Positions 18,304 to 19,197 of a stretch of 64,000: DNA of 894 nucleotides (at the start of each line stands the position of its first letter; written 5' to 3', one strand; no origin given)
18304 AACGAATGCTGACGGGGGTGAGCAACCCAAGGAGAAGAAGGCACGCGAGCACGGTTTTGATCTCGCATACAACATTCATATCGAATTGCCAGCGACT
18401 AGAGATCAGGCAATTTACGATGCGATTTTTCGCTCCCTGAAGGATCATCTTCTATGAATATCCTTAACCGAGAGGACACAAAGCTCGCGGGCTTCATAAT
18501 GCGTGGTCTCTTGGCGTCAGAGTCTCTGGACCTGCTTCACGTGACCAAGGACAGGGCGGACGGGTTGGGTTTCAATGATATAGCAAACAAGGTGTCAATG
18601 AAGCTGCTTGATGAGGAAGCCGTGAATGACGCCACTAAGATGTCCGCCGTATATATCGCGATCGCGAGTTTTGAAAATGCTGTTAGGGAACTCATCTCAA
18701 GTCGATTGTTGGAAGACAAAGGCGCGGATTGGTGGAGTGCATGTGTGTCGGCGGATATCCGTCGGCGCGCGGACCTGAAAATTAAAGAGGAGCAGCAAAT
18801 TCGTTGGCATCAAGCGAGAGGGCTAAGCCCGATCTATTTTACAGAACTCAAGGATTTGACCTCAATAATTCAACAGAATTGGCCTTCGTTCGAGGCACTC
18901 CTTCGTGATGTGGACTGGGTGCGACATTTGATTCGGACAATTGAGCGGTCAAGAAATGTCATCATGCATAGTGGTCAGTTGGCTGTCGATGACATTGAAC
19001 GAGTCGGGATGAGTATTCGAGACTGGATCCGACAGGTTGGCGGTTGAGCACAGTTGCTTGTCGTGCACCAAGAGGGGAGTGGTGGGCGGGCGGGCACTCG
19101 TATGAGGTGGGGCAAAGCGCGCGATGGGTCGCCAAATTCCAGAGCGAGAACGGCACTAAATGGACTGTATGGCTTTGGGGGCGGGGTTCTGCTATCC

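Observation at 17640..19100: AT-richer two-gene cassette: DUF5343-like protein plus Swt1-like HEPN protein (candidate undescribed RNase toxin / defence module)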

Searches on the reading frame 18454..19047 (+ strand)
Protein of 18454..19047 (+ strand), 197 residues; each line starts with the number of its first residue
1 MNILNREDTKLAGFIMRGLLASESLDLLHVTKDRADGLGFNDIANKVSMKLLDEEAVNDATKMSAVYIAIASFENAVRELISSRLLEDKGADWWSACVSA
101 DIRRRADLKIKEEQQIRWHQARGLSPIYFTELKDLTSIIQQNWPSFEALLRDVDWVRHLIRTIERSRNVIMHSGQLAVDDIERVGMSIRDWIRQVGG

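Call 4: search_protein_families(library=pfam, proteins=[window:18454-19047:+], max_evalue=1)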
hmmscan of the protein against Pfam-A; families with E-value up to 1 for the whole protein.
window:18454-19047:+ (197 aa): 3 families
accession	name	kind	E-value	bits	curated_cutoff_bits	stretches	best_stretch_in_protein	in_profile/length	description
PF18731.6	HEPN_Swt1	-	5.1e-10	40.1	27.5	1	71-196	4-115/115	Swt1-like HEPN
PF18735.6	HEPN_RiboL-PSP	-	0.068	13.5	28.4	1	54-142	23-105/191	RiboL-PSP-HEPN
PF22278.2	DUF6958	-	0.074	13.8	27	0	68-115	39-87/90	Family of unknown function (DUF6958)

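Call 5: search_protein_families(library=padloc, proteins=[window:18454-19047:+], max_evalue=1)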
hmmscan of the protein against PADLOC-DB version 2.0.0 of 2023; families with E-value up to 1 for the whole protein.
window:18454-19047:+ (197 aa): 3 families
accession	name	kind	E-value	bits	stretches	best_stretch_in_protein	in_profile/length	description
PDLC04592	PDC-M34B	-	3.2e-68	227.2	1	9-196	4-191/192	-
PDLC04590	PDC-M34B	-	1.1e-41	140.1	1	52-195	2-145/147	-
PDLC04591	PDC-M34B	-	3.6e-36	122.7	1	42-196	30-185/185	-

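Call 6: search_protein_families(library=ncbifam, proteins=[window:18454-19047:+], max_evalue=1)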
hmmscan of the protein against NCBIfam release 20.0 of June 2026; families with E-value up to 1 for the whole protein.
window:18454-19047:+ (197 aa): 0 families

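Call 7: search_protein_families(library=phrogs, proteins=[window:18454-19047:+], max_evalue=1)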
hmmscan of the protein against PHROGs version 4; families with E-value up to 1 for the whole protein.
window:18454-19047:+ (197 aa): 2 families
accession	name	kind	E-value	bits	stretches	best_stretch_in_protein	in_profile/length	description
phrog_35004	-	unknown function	0.059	14.7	1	65-108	31-74/81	-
phrog_30932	-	unknown function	0.29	12.2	1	16-31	8-23/62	-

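Call 11: find_homologous_proteins(query=window:18454-19047:+)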
Query window:18454-19047:+ (197 aa): 541 proteins with E <= 0.001 among 855 candidates; the best 120 are listed.
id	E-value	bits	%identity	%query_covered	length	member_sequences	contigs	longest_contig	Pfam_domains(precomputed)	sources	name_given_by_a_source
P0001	2.3e-98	345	79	100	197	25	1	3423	PF18731.7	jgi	jgi:hypothetical protein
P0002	1.6e-96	339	77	100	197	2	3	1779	PF18731.7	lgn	-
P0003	4.0e-94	331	75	100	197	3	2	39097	PF18731.7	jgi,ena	jgi:hypothetical protein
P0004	2.8e-93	329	77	100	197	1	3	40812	PF18731.7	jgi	jgi:hypothetical protein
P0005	6.8e-91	321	100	76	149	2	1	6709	PF18731.7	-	-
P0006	6.0e-90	318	72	100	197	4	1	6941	PF18731.7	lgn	-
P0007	1.4e-82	294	68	99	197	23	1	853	PF18731.7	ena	-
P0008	1.6e-82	294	69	99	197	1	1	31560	PF18731.7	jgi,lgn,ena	-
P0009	6.2e-82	292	67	99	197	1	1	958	PF18731.7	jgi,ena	-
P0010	9.2e-82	291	67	99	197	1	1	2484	PF18731.7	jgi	jgi:hypothetical protein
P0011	2.0e-81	290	67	99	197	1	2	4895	PF18731.7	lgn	-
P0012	2.7e-81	290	67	99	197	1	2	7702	PF18731.7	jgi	jgi:hypothetical protein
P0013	1.7e-80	287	65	99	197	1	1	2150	PF18731.7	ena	-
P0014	1.1e-79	284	66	99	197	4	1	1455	PF18731.7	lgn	-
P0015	1.7e-79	284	65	99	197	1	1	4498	PF18731.7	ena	-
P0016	1.2e-78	281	63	99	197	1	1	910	PF18731.7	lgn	-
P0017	1.8e-78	280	66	99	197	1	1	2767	PF18731.7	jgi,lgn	jgi:hypothetical protein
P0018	2.9e-78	280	65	99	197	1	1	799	PF18731.7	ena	-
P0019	3.4e-78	280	64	99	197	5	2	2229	PF18731.7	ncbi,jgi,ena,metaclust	metaclust:\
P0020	5.5e-78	279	65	100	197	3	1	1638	PF18731.7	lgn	-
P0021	7.9e-77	275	62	99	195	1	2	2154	PF18731.7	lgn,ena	-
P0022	8.0e-77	275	64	100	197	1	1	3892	PF18731.7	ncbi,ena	-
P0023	1.3e-76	274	65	99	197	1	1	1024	PF18731.7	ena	-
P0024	1.3e-76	274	63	99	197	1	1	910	PF18731.7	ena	-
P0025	3.4e-76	273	61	99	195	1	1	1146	PF18731.7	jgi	jgi:hypothetical protein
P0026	4.6e-76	273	63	99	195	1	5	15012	PF18731.7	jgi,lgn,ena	-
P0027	4.8e-76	273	63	98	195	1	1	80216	PF18731.7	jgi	-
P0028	5.7e-76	272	65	99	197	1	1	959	PF18731.7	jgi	jgi:hypothetical protein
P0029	7.1e-76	272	65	99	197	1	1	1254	PF18731.7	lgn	-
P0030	8.1e-76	272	61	99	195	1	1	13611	PF18731.7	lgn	-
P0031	9.0e-76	272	63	99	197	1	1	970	PF18731.7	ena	-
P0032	1.0e-75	271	63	100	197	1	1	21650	PF18731.7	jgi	jgi:hypothetical protein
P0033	1.1e-75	271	62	99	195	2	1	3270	PF18731.7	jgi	-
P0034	1.9e-75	271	65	99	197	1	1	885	PF18731.7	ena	-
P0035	2.7e-75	270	61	99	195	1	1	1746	PF18731.7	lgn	-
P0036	2.7e-75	270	61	99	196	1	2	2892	PF18731.7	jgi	jgi:hypothetical protein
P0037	2.9e-75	270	62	98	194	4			PF18731.7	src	-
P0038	6.1e-75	269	64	99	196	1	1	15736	PF18731.7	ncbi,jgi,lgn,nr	ncbi:MAG: hypothetical protein JWM04_701 [Verrucomicrobiales bacterium]|jgi:hypothetical protein|nr:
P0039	1.3e-74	268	63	99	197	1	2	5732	PF18731.7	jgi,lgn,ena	-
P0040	1.5e-74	268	61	99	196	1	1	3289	PF18731.7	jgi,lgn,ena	-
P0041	2.2e-74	267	61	99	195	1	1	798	PF18731.7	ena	-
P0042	2.5e-74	267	62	99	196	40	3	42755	PF18731.7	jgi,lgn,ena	-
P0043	4.2e-74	266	61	99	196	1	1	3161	PF18731.7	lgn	-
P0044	5.1e-74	266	61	99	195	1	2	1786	PF18731.7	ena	-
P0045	5.6e-74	266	62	99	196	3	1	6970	PF18731.7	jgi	jgi:hypothetical protein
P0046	5.7e-74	266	60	100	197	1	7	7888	PF18731.7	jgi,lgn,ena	jgi:hypothetical protein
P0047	6.9e-74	266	59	100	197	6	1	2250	PF18731.7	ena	-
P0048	1.0e-73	265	61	99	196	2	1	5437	PF18731.7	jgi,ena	jgi:hypothetical protein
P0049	1.2e-73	265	62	99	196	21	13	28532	PF18731.7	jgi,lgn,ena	jgi:hypothetical protein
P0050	1.6e-73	264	62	99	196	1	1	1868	PF18731.7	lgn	-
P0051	2.2e-73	264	62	99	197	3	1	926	PF18731.7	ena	-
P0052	2.2e-73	264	61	99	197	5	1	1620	PF18731.7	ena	-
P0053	2.4e-73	264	59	99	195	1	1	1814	PF18731.7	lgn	-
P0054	3.1e-73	263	61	99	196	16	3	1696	PF18731.7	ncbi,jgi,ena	jgi:hypothetical protein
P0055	3.5e-73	263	63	99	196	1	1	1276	PF18731.7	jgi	-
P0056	5.9e-73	262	61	99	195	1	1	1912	PF18731.7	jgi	jgi:hypothetical protein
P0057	1.6e-72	261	61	99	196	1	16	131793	PF18731.7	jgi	jgi:hypothetical protein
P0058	3.6e-72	260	60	99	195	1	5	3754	PF18731.7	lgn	-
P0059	3.8e-72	260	59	99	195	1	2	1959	PF18731.7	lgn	-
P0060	5.6e-72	259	60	99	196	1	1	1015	PF18731.7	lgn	-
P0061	8.0e-72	259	59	99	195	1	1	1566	PF18731.7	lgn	-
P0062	1.1e-71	258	58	99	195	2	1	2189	PF18731.7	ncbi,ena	ncbi:MAG: Swt1 family HEPN domain-containing protein [Patescibacteria group bacterium]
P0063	2.0e-71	257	59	99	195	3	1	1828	PF18731.7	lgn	-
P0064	2.2e-71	257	59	99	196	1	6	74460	PF18731.7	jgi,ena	jgi:uncharacterized protein (DUF927 family)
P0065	2.4e-71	257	67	87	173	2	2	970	PF18731.7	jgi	-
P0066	3.3e-71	257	58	99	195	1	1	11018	PF18731.7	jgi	jgi:hypothetical protein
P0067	3.5e-71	257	62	99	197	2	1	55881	PF18731.7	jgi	-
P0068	3.6e-71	257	59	99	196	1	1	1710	PF18731.7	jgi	jgi:hypothetical protein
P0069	6.1e-71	256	60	99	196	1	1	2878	PF18731.7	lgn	-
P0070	1.3e-70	255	60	99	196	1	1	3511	PF18731.7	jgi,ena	-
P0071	3.9e-70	253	58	99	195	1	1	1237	PF18731.7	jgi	jgi:hypothetical protein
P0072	1.4e-69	251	58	99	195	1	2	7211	PF18731.7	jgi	jgi:hypothetical protein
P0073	1.4e-69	251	82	69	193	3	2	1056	PF18731.7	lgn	-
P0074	1.7e-69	251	58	99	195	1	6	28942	PF18731.7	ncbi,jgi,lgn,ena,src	-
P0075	2.1e-69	251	58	100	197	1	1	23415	PF18731.7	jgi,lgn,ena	-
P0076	3.5e-69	250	56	100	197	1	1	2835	PF18731.7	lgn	-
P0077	3.8e-69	250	60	100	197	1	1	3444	PF18731.7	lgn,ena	-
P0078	8.1e-69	249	60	99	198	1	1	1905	PF18731.7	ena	-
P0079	1.0e-68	249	57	100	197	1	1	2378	PF18731.7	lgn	-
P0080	1.3e-68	248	57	99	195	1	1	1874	PF18731.7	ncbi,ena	-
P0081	1.7e-68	248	57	99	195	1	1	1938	PF18731.7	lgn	-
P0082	1.8e-68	248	56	100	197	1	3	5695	PF18731.7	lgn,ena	-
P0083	2.6e-68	247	57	100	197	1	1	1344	PF18731.7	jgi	-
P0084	4.1e-68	247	57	100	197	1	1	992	PF18731.7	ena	-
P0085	4.2e-68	247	56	99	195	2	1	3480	PF18731.7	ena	-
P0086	4.5e-68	247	55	100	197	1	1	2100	PF18731.7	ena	-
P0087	1.0e-67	245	57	99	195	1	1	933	PF18731.7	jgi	jgi:hypothetical protein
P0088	1.1e-67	245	57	100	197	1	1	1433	PF18731.7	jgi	jgi:Swt1-like HEPN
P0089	2.1e-67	244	56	100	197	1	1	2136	PF18731.7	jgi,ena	-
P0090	2.5e-67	244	57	100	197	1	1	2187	PF18731.7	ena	-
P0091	2.7e-67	244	58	100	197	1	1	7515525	PF18731.7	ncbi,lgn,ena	-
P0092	5.5e-67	243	58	99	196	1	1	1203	PF18731.7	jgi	jgi:Swt1-like HEPN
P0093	7.1e-67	243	56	100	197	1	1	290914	PF18731.7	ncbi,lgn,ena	-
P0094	8.3e-67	242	55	100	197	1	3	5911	PF18731.7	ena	-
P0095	1.2e-66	242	57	100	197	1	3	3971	PF18731.7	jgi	jgi:hypothetical protein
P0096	1.4e-66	242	58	100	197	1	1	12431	PF18731.7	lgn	-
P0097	1.7e-66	241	55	99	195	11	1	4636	PF18731.7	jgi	jgi:hypothetical protein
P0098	3.6e-66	240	58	100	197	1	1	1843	PF18731.7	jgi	jgi:hypothetical protein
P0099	9.1e-66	239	55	100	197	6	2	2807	PF18731.7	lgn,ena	-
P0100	3.4e-65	237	55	100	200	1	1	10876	PF18731.7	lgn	-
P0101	5.9e-65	236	56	100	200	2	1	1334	PF18731.7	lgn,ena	-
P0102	1.1e-64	235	58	99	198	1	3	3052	PF18731.7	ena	-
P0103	3.5e-64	234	55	100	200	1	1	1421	PF18731.7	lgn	-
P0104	3.8e-64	234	58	100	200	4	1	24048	PF18731.7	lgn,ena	-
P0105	4.4e-64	234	57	100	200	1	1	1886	PF18731.7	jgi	jgi:hypothetical protein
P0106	4.6e-64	233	55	100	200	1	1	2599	PF18731.7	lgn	-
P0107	4.8e-64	233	58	100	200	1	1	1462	PF18731.7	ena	-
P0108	5.2e-64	233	57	95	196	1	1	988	PF18731.7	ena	-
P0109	7.6e-64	233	57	100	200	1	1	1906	PF18731.7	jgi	-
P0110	9.5e-64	232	57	100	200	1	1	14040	PF18731.7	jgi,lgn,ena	-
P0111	1.1e-63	232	56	100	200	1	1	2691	PF18731.7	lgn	-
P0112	1.4e-63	232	57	100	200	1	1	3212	PF18731.7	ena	-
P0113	2.1e-63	231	56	100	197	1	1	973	PF18731.7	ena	-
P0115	2.7e-63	231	56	95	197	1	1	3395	PF18731.7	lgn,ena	-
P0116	3.5e-63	231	56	100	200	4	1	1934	PF18731.7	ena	-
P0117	3.8e-63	230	56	100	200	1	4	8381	PF18731.7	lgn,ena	-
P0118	4.6e-63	230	56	100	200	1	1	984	PF18731.7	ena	-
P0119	4.6e-63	230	56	100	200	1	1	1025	PF18731.7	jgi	-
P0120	4.6e-63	230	56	100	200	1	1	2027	PF18731.7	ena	-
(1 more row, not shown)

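Call 18: find_encoding_contigs(protein=P0004, flank=10000, max_places=4)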
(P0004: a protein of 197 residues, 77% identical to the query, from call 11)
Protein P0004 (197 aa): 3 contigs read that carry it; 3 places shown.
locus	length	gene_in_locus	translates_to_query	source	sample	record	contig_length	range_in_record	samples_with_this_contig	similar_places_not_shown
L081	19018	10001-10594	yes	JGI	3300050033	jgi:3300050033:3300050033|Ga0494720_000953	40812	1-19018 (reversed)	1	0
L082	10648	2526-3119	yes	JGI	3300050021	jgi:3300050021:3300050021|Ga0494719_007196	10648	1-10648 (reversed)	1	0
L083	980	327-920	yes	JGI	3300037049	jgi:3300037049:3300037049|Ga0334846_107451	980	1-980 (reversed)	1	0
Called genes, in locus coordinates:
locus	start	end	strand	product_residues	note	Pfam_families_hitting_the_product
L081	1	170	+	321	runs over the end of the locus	PF01075:Glyco_transf_9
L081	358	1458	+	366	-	PF00072:Response_reg, PF00512:HisKA, PF02518:HATPase_c, PF13581:HATPase_c_2 (faint)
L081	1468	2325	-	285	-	-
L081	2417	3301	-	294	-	PF02629:CoA_binding, PF00549:Ligase_CoA, PF13607:Succ_CoA_lig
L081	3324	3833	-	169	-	-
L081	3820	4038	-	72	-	-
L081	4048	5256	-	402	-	PF08442:ATP-grasp_2, PF24948:Citrate_synth_N, PF00549:Ligase_CoA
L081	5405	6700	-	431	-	PF00285:Citrate_synt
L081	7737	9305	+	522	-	PF13847:Methyltransf_31 (faint), PF01555:N6_N4_Mtase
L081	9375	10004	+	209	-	PF17278:DUF5343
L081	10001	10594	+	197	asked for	PF18731:HEPN_Swt1 (weak)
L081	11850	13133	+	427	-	PF01548:DEDD_Tnp_IS110, PF02371:Transposase_20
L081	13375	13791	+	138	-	-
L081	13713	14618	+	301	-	PF13353:Fer4_12, PF04055:Radical_SAM, PF13237:Fer4_10 (faint), PF00037:Fer4 (weak), PF12797:Fer4_2 (faint), PF12837:Fer4_6 (faint), PF14697:Fer4_21 (weak), PF13187:Fer4_9 (weak), +1 more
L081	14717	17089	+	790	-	PF02901:PFL-like, PF01228:Gly_radical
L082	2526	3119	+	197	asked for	PF18731:HEPN_Swt1 (weak)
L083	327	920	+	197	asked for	PF18731:HEPN_Swt1 (weak)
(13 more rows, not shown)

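Call 19: find_encoding_contigs(protein=P0003, flank=10000, max_places=4)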
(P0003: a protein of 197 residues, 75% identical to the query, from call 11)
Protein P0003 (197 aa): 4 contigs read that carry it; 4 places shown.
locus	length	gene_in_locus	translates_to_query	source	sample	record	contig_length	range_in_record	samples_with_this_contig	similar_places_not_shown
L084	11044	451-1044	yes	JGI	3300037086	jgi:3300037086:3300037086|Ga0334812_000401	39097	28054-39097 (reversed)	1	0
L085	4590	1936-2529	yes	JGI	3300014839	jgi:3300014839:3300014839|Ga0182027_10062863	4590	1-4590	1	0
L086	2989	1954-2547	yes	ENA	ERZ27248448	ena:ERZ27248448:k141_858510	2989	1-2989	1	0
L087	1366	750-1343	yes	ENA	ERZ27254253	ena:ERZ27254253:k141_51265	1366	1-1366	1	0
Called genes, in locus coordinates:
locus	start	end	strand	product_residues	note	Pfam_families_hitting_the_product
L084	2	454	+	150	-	?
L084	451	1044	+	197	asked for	PF18731:HEPN_Swt1 (weak)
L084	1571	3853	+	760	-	PF13439:Glyco_transf_4, PF00534:Glycos_transf_1, PF13692:Glyco_trans_1_4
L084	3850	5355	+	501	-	PF04041:Glyco_hydro_130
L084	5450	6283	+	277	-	PF03935:SKN1_KRE6_Sbg1, PF00722:Glyco_hydro_16, PF26113:GH16_XgeA, PF03935:SKN1_KRE6_Sbg1 (weak)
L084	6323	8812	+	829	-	PF00989:PAS, PF08448:PAS_4, PF13188:PAS_8, PF13426:PAS_9, PF13581:HATPase_c_2 (faint), PF07730:HisKA_3, PF02518:HATPase_c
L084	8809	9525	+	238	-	PF00072:Response_reg, PF00196:GerE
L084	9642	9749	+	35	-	-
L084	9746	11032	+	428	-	PF07690:MFS_1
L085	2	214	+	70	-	?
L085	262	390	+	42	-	-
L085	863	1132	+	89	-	-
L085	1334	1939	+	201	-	PF17278:DUF5343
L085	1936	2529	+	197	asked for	PF18731:HEPN_Swt1 (weak)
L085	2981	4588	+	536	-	?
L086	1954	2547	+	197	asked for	PF18731:HEPN_Swt1 (weak)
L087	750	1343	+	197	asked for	PF18731:HEPN_Swt1 (weak)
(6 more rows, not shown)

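Call 27: search_solved_structures(query=A2, max_evalue=10, show_alignments=2)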
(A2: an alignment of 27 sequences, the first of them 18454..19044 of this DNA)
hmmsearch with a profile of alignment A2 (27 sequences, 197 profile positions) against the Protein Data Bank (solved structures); distinct sequences matched with E-value up to 10: 0.

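Call 40: predict_structure(alignment_id=A2)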
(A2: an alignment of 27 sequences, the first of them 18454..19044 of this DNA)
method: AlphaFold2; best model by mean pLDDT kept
length: 197 residues; sequences in the alignment: 27
mean_pLDDT: 80.9   pTM: 0.67
mean pLDDT of the five models: 80.9, 80.2, 80.1, 78.4, 76.8
residues with pLDDT >= 90: 105; 70-90: 34; 50-70: 46; < 50: 12
segments of 3 or more residues with pLDDT < 50: 1-3, 31-36
pLDDT, mean of each block of 10 residues (from residue 1): 49 60 57 49 64 80 91 94 94 93 92 76 80 95 93 94 93 87 95 84
secondary structure, 60 per line:
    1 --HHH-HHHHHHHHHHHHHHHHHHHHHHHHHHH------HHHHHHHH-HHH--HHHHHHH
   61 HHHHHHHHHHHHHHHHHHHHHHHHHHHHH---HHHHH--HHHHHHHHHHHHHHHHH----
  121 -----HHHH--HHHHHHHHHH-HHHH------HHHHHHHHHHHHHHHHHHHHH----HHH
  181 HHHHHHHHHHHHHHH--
elements in order: H7-33 H40-47 H54-89 H93-97 H100-116 H126-129 H132-141 H143-146 H153-173 H178-195

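Call 45: fold_search(model_id=the predicted structure, library=pdb)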
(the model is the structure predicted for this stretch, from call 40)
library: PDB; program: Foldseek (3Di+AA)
matches with E <= 10: 256; with E <= 0.001: 0
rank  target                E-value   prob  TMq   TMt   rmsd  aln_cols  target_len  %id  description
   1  3crj_C                2.2e-01  0.33  0.21  0.23  17.4       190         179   14  Crystal structure of a TetR transcription regulator from Haloarcula marismortui ATCC 43049 (released 2008-04-22)
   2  3crj_B                2.4e-01  0.33  0.21  0.22  16.1       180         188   15  Crystal structure of a TetR transcription regulator from Haloarcula marismortui ATCC 43049 (released 2008-04-22)
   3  2d4c_B                3.4e-01  0.38  0.22  0.19  23.6       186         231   14  Crystal structure of the endophilin BAR domain mutant (released 2006-07-11)
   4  6vmb_C                5.9e-01  0.18  0.18  0.10  12.7       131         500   12  Chloroplast ATP synthase (C1, CF1FO) (released 2020-09-09)
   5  6e7e                  7.9e-01  0.18  0.20  0.23  18.8       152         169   15  High resolution crystal structure of IncA soluble domain (released 2019-07-10)
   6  7jg6_C                1.1e+00  0.12  0.16  0.08  13.8       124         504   13  Cryo-EM structure of bedaquiline-free Mycobacterium smegmatis ATP synthase rotational state 2 (backbone model) (released 2020-08-19)
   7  6fkf_C                1.1e+00  0.11  0.17  0.09  13.4       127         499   11  Chloroplast F1Fo conformation 1 (released 2018-05-23)
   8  5z39                  1.4e+00  0.13  0.20  0.22  16.1       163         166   11  Crystal structure of C terminal region of G-protein interacting protein 1 (Gip1) from Dictyostelium discoideum form II (released 2018-10-17)
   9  9h4c                  1.6e+00  0.12  0.15  0.25  11.6       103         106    9  Crystal structure of the diheme 4D2 (mutant T19D) with bound Fe(III) mesoporphyrin IX (released 2025-12-03)
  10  3zcj_C                1.6e+00  0.12  0.21  0.22  22.4       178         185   10  Crystal structure of Helicobacter pylori T4SS protein CagL in a tetragonal crystal form with a helical RGD-motif (6 Mo (released 2013-10-09)
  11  6fki_E                1.7e+00  0.09  0.17  0.09  12.5       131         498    9  Chloroplast F1Fo conformation 3 (released 2018-05-23)
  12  6fkh_C                1.7e+00  0.09  0.17  0.09  12.5       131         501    9  Chloroplast F1Fo conformation 2 (released 2018-05-23)
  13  6foc_B                1.8e+00  0.08  0.17  0.10  12.1       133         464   11  F1-ATPase from Mycobacterium smegmatis (released 2019-01-23)
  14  7nkh_B                1.8e+00  0.08  0.17  0.09  12.6       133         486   13  Mycobacterium smegmatis ATP synthase F1 state 2 (released 2021-10-27)
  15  5fmp_A                1.9e+00  0.18  0.23  0.24  13.8       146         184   10  KstR, transcriptional repressor of cholesterol degradation in Mycobacterium tuberculosis, bound to the DNA operator (released 2016-11-23)
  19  6m6w_B                2.2e+00  0.10  0.20  0.27  18.7       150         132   12  Crystal structure the toxin-antitoxin MntA-HpeT mutant-Y104A (released 2020-09-30)
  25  6m6u_H                2.4e+00  0.16  0.24  0.34  16.5       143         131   15  Crystal structure the toxin-antitoxin MntA-HpeT mutant-D39ED41E (released 2020-09-30)
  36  4nqf_B                2.9e+00  0.11  0.23  0.29  16.6       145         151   10  Crystal structure of HEPN domain protein (released 2014-03-26)
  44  6m6u_I                3.0e+00  0.06  0.13  0.20  19.3       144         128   14  Crystal structure the toxin-antitoxin MntA-HpeT mutant-D39ED41E (released 2020-09-30)
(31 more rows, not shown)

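Call 61: search_dna_similar(query=window:18454-19044:+, collection=phages, mode=protein, max_evalue=0.001)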
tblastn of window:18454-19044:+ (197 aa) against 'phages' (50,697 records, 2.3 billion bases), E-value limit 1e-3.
No match.

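Call 62: search_dna_similar(query=window:18454-19044:+, collection=plasmids, mode=protein, max_evalue=0.001)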
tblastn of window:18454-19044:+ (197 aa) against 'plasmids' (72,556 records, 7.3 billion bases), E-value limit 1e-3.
Records with a match: 2; places in all: 2; records where one place covers at least 80% of the query: 0.
Best place of each record, by identity: <60% 2.
By first word of the organism name: Sphaerospermopsis 1; Acidisarcina 1.
By predicted mobility (MOB-suite, as given by PLSDB): conjugative 1; non-mobilizable 1.
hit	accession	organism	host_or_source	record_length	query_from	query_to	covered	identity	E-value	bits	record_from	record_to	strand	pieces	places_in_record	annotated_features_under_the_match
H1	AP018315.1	Sphaerospermopsis kisseleviana NIES-73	-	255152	48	195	75%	33.1%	1e-16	84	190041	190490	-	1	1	hypothetical protein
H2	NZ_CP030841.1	Acidisarcina polymorpha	cell culture,pine forest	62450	67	190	63%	29.8%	2e-4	49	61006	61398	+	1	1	Swt1 family HEPN domain-containing protein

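Call 63: find_related_loci(query=A2, collection=viral_contigs, flank=8000)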
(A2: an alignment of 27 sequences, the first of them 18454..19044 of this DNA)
Query A2 (197 aa) in viral_contigs; peptide patterns used: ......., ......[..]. (x = any residue, [..] = any of these).
17 stretches matched a pattern; 2 encode a relative of the query (tblastn E <= 1e-3); 2 distinct loci.
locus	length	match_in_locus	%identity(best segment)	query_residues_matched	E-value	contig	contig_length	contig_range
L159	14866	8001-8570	47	7-196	6e-52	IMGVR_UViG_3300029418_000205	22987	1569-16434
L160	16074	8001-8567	44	10-197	2e-44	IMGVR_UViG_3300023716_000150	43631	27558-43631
